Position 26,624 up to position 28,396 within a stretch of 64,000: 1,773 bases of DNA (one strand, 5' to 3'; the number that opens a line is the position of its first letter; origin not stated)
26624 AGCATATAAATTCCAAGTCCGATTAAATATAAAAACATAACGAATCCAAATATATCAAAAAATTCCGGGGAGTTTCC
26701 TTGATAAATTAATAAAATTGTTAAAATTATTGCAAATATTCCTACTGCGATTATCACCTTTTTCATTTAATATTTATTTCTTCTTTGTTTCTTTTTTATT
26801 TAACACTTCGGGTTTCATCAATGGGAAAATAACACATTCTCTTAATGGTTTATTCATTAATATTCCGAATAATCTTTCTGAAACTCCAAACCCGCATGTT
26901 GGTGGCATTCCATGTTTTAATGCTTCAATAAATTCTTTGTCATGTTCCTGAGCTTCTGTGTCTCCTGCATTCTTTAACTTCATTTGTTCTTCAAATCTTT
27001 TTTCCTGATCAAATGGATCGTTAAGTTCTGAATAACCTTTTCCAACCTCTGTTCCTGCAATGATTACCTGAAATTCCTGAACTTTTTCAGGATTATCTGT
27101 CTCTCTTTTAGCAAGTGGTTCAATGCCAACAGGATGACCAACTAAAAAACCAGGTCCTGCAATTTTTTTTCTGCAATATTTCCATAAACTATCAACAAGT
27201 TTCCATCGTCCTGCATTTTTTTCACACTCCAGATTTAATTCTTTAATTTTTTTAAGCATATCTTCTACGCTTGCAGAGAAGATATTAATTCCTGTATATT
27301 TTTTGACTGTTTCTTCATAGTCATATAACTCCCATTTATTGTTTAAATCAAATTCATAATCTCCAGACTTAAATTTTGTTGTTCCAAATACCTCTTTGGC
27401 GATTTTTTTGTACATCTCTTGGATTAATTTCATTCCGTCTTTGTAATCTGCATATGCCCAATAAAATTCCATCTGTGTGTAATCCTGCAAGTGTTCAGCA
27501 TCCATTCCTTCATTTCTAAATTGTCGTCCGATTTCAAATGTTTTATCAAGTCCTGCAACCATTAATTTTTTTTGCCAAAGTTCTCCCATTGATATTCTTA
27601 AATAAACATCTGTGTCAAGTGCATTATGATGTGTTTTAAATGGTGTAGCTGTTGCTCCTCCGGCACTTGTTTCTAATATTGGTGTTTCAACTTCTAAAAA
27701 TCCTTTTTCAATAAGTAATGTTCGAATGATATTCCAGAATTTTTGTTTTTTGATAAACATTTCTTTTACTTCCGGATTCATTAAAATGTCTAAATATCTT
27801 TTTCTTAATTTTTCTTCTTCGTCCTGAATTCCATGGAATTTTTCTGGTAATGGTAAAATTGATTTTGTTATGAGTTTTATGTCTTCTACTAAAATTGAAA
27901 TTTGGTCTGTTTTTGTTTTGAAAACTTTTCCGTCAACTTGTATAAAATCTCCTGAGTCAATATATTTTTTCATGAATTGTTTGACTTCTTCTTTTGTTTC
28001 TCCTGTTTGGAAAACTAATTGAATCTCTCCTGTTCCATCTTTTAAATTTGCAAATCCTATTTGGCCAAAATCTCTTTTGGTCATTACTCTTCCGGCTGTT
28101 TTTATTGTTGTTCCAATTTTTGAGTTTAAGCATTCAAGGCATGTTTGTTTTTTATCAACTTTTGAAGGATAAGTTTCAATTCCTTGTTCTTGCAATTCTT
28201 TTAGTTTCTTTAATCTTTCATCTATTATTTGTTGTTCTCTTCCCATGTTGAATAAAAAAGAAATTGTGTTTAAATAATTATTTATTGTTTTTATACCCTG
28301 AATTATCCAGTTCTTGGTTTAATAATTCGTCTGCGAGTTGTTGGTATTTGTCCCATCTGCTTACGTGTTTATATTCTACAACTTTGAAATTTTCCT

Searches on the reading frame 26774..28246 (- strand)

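Call 85: search_protein_families(library=pfam, proteins=[window:26774-28246:-], max_evalue=0.0001)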
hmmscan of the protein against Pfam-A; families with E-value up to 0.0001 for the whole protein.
window:26774-28246:- (490 aa): 3 families
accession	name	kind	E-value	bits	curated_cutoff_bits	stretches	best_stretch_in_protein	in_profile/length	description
PF00152.25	tRNA-synt_2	-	3.9e-71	240.1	25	1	142-477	1-307/308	tRNA synthetases class II (D, K and N)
PF01336.31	tRNA_anti-codon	-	5e-15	55.6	27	1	49-126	2-75/75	OB-fold nucleic acid binding domain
PF01409.25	tRNA-synt_2d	-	1.7e-06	28.1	19.8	1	205-293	72-163/246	tRNA synthetases class II core domain (F)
